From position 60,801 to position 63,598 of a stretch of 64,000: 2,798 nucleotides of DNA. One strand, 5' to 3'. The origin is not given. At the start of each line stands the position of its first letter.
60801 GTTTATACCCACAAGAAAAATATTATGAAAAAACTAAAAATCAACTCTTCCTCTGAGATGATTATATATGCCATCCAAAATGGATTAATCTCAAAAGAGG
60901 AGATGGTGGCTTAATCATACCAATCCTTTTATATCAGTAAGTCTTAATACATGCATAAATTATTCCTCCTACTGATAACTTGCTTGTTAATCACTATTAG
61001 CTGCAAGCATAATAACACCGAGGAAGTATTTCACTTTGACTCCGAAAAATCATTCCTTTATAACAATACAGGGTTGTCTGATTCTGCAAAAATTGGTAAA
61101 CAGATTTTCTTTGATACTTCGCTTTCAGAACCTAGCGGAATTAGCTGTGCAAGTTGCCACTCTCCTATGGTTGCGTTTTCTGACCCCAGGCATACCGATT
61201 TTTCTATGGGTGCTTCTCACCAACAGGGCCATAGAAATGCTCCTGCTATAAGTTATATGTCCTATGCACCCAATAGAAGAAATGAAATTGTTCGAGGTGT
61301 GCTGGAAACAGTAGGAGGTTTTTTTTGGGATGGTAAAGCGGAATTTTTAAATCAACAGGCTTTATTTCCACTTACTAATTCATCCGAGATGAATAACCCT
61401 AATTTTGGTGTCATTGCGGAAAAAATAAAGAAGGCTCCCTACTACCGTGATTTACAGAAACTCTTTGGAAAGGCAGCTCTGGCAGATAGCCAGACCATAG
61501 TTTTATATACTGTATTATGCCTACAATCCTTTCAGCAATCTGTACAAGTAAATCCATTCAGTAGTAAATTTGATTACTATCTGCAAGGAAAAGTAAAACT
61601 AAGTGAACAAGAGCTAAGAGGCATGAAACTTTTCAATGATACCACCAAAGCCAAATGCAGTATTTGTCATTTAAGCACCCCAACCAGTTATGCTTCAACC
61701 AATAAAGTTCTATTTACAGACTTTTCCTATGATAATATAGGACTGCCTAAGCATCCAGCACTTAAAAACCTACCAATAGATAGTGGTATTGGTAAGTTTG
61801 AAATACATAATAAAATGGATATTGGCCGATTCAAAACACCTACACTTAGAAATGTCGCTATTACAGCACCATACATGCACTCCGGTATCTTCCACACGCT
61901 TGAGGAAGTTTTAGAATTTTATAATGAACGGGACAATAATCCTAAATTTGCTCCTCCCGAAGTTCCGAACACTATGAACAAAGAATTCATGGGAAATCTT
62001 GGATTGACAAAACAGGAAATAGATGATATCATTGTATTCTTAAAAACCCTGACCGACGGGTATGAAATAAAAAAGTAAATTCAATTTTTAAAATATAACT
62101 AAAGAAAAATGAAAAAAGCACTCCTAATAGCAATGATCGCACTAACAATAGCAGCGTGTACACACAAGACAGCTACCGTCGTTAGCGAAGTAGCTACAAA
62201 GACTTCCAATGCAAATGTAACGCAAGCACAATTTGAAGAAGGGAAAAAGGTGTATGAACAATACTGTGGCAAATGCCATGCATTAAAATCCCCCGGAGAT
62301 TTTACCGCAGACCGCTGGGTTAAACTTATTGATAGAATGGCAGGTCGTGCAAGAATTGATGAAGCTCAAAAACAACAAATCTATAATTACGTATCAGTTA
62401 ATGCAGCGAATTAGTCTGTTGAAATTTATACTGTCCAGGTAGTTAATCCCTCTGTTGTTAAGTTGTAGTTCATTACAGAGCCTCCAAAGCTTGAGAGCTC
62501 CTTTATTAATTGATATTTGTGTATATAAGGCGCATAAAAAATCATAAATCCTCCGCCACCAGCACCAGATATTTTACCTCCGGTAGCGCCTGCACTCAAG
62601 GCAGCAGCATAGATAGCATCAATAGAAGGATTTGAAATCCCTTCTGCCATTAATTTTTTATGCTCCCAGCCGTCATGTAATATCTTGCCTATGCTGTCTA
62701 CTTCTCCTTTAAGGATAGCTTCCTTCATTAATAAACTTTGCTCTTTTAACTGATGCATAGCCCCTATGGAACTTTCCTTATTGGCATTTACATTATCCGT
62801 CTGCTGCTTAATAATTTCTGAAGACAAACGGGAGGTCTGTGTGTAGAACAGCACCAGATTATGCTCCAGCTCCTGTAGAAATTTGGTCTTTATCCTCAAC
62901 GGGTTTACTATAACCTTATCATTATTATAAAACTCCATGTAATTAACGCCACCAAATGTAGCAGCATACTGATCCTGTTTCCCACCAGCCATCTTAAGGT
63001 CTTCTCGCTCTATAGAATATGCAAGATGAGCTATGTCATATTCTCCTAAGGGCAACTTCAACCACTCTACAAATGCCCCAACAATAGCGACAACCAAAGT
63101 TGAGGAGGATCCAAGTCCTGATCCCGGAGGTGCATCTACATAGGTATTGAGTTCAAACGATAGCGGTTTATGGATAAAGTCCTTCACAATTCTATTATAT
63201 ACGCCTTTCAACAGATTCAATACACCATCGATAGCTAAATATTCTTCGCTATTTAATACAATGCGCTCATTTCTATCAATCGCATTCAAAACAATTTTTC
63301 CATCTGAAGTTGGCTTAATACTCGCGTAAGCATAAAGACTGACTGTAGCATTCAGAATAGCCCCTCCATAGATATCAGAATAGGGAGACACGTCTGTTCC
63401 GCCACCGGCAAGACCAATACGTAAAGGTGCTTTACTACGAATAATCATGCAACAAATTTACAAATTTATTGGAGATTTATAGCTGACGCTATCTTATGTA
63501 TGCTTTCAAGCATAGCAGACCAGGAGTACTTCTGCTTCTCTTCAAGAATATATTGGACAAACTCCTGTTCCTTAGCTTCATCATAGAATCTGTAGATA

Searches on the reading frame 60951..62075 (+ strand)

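Call 92: search_protein_families(library=pfam, proteins=[window:60951-62075:+], max_evalue=0.00001)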
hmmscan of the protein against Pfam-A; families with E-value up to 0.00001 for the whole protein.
window:60951-62075:+ (375 aa): 2 families
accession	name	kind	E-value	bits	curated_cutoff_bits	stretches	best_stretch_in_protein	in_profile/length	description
PF03150.19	CCP_MauG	-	5.2e-36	125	25.6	1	45-215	3-148/149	Di-haem cytochrome c peroxidase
PF00034.26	Cytochrom_C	-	4.3e-06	28.4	21.3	0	224-367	4-89/90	Cytochrome c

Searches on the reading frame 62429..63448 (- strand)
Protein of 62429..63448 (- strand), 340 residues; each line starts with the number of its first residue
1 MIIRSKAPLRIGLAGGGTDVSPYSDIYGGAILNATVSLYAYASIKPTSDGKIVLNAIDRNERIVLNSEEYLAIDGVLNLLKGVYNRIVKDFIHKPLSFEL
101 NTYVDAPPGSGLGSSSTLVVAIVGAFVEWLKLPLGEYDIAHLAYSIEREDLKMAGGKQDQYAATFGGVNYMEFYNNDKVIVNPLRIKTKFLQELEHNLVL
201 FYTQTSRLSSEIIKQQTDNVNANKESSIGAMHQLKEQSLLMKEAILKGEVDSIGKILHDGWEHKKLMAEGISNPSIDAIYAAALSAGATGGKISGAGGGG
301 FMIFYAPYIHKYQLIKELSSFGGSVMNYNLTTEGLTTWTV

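Call 92: search_protein_families(library=pfam, proteins=[window:62429-63448:-], max_evalue=0.00001)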
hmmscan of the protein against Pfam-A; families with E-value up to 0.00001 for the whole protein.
window:62429-63448:- (340 aa): 2 families
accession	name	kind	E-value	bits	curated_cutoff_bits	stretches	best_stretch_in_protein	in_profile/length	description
PF00288.32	GHMP_kinases_N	-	6.2e-19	68.4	22.3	1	78-167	1-87/87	GHMP kinases N terminal domain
PF08544.19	GHMP_kinases_C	-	2.2e-11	44.4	21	1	241-304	1-64/85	GHMP kinases C terminal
